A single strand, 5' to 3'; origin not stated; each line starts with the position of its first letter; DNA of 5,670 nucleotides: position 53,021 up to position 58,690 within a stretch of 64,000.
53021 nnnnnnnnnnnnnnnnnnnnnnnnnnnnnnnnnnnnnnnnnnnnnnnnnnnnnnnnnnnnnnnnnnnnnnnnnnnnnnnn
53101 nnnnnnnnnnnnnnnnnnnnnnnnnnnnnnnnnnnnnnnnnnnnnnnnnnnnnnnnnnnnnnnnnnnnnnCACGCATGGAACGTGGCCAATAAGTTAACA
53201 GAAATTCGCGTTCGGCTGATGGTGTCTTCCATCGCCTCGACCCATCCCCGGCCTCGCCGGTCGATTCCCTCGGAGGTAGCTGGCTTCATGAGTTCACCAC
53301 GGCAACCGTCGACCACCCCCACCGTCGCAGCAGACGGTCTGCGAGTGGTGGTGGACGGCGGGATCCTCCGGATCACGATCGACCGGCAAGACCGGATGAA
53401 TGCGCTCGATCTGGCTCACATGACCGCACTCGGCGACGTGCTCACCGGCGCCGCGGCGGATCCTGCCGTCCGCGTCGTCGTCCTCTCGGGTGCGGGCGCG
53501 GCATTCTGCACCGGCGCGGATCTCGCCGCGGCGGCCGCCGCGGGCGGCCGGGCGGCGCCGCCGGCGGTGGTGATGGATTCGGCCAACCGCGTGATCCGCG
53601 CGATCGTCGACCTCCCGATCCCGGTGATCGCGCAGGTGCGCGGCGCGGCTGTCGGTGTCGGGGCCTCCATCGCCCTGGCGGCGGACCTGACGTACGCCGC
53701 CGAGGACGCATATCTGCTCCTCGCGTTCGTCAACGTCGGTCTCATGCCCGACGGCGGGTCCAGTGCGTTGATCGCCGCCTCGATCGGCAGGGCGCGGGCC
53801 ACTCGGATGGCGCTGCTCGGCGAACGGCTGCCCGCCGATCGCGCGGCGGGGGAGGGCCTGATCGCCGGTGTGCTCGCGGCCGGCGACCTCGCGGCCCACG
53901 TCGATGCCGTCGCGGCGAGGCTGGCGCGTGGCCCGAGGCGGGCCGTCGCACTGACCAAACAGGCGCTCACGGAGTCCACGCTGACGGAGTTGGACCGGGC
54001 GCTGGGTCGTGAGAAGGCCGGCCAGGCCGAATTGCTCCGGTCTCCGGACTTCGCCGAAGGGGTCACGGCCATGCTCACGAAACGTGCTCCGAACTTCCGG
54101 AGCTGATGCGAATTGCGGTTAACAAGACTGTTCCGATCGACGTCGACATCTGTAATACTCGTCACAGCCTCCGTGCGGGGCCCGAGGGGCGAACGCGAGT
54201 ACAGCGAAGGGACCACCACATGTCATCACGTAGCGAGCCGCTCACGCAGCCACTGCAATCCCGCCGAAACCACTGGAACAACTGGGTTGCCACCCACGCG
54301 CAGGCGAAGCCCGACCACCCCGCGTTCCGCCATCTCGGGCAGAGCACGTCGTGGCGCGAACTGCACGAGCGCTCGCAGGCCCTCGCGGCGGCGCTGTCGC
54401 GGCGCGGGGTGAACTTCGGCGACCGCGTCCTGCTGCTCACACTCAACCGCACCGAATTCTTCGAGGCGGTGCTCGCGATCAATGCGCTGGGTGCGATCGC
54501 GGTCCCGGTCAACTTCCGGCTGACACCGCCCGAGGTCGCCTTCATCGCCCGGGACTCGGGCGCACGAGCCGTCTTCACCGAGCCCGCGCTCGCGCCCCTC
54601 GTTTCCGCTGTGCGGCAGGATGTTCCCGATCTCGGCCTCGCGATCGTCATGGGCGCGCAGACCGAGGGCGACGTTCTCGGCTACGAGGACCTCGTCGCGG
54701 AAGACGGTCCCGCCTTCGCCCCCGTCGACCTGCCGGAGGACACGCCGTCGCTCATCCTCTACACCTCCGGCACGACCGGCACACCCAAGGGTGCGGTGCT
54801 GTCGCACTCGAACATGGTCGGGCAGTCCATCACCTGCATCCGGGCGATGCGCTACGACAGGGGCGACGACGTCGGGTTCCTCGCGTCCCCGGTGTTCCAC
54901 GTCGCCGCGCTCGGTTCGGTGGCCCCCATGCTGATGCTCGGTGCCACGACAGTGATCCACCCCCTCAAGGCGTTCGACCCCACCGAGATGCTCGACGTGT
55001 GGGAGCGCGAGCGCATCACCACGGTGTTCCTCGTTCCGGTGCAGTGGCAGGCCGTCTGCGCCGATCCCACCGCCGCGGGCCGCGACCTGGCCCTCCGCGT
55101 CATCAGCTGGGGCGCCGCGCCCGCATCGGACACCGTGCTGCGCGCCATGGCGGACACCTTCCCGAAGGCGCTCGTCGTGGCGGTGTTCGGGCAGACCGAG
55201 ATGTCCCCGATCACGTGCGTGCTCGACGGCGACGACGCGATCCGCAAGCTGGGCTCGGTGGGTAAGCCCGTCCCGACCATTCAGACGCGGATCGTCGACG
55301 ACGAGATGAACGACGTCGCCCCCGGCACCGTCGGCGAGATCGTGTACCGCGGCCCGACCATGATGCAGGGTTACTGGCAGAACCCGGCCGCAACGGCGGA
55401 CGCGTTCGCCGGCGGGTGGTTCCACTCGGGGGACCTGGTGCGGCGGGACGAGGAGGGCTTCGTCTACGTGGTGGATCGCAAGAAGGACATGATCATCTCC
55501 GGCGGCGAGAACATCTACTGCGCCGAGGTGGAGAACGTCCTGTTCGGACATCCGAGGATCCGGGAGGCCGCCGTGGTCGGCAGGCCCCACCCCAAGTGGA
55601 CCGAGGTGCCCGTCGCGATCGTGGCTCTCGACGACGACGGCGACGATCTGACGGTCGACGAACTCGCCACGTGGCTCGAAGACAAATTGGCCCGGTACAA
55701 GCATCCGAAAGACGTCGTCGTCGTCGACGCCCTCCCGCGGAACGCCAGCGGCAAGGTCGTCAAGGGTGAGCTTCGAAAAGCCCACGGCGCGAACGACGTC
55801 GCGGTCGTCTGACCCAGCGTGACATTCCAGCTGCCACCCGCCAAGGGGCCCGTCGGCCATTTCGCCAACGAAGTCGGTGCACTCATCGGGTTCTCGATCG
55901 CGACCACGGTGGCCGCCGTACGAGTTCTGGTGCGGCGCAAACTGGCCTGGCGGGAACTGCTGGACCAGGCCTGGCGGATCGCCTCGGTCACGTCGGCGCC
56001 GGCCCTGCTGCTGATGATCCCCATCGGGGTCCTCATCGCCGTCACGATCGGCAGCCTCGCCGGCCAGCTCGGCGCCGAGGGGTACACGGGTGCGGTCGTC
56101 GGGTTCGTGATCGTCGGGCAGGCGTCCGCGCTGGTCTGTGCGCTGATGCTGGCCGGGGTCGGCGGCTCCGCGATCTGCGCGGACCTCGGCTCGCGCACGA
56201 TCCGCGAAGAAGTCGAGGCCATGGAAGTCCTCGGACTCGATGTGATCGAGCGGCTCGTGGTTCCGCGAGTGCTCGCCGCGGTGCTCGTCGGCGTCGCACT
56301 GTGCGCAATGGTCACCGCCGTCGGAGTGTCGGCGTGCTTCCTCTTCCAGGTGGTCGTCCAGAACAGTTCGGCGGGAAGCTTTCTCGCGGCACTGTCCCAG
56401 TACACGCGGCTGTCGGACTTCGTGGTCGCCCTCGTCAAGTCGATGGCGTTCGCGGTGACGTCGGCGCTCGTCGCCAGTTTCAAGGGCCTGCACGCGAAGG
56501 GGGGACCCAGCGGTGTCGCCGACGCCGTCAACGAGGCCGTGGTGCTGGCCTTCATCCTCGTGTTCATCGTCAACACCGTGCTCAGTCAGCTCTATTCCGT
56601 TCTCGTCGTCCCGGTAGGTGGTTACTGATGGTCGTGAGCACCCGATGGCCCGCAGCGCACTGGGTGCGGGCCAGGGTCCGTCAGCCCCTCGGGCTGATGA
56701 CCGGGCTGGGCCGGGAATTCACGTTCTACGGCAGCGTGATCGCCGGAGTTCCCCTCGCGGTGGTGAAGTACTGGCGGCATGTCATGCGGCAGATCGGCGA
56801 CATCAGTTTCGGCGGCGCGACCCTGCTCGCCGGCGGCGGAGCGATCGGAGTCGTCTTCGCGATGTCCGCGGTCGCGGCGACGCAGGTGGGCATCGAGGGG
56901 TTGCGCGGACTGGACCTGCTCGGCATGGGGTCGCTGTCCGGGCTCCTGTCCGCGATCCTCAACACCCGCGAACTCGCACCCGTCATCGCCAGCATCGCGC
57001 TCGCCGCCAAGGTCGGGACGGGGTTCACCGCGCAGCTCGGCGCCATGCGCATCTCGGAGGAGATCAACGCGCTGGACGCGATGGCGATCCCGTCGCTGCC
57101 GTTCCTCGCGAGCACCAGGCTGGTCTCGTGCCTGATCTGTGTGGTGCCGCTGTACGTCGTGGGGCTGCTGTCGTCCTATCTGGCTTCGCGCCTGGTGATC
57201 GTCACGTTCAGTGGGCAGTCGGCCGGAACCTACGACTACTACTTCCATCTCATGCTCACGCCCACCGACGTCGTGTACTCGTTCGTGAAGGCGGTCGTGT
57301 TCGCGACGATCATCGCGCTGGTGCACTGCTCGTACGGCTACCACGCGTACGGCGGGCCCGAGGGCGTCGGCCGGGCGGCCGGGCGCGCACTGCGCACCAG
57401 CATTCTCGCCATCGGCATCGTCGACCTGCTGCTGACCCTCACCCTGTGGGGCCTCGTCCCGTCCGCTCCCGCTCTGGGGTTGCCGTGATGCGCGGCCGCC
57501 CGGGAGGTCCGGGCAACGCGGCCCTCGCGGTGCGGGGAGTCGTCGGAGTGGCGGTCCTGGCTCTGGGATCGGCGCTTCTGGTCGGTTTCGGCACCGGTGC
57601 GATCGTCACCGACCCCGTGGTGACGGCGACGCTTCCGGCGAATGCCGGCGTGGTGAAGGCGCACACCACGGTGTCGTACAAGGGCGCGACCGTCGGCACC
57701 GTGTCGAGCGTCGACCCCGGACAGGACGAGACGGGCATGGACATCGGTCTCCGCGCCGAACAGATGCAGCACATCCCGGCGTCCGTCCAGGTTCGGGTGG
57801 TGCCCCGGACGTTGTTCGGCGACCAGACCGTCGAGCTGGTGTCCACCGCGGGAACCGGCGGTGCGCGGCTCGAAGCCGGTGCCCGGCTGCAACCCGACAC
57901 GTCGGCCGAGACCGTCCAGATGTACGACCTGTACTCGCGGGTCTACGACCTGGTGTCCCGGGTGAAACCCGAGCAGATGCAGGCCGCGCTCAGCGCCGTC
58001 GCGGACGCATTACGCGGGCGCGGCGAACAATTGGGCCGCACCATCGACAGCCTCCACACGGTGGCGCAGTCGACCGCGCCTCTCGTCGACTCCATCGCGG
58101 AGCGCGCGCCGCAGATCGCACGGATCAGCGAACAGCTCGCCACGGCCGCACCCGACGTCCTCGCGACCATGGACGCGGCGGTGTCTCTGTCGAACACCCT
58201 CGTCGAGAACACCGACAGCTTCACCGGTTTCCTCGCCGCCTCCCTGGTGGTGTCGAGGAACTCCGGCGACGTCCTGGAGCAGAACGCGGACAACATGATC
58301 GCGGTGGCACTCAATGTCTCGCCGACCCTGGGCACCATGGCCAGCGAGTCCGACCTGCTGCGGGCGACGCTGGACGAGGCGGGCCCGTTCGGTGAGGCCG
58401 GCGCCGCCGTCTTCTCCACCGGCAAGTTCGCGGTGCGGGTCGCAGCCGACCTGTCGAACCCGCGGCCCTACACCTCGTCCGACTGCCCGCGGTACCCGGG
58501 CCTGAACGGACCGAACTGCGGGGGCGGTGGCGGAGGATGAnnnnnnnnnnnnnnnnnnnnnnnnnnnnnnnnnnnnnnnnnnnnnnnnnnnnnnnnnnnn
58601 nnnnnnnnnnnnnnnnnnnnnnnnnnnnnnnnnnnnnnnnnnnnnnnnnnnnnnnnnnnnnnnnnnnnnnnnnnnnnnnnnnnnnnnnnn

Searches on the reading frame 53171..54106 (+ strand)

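Call 13: search_protein_families(library=pfam, proteins=[window:53171-54106:+], max_evalue=0.0001)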
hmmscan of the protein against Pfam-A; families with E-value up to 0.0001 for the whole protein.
window:53171-54106:+ (311 aa): 2 families
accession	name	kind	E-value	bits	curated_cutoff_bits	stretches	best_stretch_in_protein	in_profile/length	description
PF00378.25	ECH_1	-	2.1e-48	165.3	27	1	63-310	4-249/251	Enoyl-CoA hydratase/isomerase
PF16113.10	ECH_2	-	1.4e-25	91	27.2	1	67-246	3-183/335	Enoyl-CoA hydratase/isomerase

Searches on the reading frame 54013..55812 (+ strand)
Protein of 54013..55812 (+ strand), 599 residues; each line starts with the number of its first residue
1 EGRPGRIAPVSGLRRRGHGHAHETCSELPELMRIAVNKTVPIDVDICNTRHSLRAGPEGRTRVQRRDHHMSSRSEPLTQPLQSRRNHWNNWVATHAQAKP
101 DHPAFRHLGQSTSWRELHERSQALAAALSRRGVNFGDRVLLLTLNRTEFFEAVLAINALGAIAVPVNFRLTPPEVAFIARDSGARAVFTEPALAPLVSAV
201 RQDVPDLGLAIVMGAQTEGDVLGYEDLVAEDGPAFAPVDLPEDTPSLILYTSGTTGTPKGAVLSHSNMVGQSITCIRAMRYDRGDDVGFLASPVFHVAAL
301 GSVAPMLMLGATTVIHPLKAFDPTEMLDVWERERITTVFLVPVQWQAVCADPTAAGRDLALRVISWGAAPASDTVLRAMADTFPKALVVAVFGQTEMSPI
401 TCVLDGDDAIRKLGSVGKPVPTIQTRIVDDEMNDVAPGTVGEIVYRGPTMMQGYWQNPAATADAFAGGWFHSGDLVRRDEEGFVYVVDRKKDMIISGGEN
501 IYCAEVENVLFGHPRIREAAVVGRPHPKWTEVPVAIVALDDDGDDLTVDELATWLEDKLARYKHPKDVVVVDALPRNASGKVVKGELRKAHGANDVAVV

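Call 13: search_protein_families(library=pfam, proteins=[window:54013-55812:+], max_evalue=0.0001)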
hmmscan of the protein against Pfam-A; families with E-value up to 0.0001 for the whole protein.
window:54013-55812:+ (599 aa): 2 families
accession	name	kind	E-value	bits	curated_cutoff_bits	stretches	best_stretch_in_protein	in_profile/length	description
PF00501.34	AMP-binding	-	3e-89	300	29.9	1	94-455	3-384/384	AMP-binding enzyme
PF13193.12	AMP-binding_C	-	3.9e-23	82.6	24.5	1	505-581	1-76/76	AMP-binding enzyme C-terminal domain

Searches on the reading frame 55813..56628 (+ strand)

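Call 13: search_protein_families(library=pfam, proteins=[window:55813-56628:+], max_evalue=0.0001)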
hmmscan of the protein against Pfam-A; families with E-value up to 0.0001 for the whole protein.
window:55813-56628:+ (271 aa): 1 family
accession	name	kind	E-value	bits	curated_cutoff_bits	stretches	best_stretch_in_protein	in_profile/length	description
PF02405.21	MlaE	-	1.2e-54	185.6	22.5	1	50-260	2-212/212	Permease MlaE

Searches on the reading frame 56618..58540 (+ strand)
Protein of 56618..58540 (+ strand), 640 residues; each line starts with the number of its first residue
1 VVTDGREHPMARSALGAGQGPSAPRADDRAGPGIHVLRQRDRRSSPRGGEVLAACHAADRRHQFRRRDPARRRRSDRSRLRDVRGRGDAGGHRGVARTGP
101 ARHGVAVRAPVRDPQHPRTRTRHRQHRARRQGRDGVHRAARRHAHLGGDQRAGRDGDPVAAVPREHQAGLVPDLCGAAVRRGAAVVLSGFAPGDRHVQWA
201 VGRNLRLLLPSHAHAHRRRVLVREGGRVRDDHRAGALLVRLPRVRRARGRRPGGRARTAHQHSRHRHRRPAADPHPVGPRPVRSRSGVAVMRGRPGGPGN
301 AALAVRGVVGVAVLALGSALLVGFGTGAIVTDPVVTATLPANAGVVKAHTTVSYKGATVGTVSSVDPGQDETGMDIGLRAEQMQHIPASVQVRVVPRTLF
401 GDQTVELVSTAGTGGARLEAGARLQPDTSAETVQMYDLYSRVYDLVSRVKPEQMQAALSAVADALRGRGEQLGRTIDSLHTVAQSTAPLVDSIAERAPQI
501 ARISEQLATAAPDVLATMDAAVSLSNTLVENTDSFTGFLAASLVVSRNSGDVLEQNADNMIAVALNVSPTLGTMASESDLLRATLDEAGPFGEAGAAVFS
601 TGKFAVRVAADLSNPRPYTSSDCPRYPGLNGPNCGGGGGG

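Call 13: search_protein_families(library=pfam, proteins=[window:56618-58540:+], max_evalue=0.0001)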
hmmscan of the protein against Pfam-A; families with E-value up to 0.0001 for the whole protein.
window:56618-58540:+ (640 aa): 2 families
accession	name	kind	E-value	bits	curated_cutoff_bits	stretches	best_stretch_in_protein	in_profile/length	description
PF11887.13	Mce4_CUP1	-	6.2e-32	111.4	32.6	1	416-599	3-186/222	Cholesterol uptake porter CUP1 of Mce4, putative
PF02470.25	MlaD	-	1.5e-08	35.2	25.1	1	335-408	5-79/81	MlaD protein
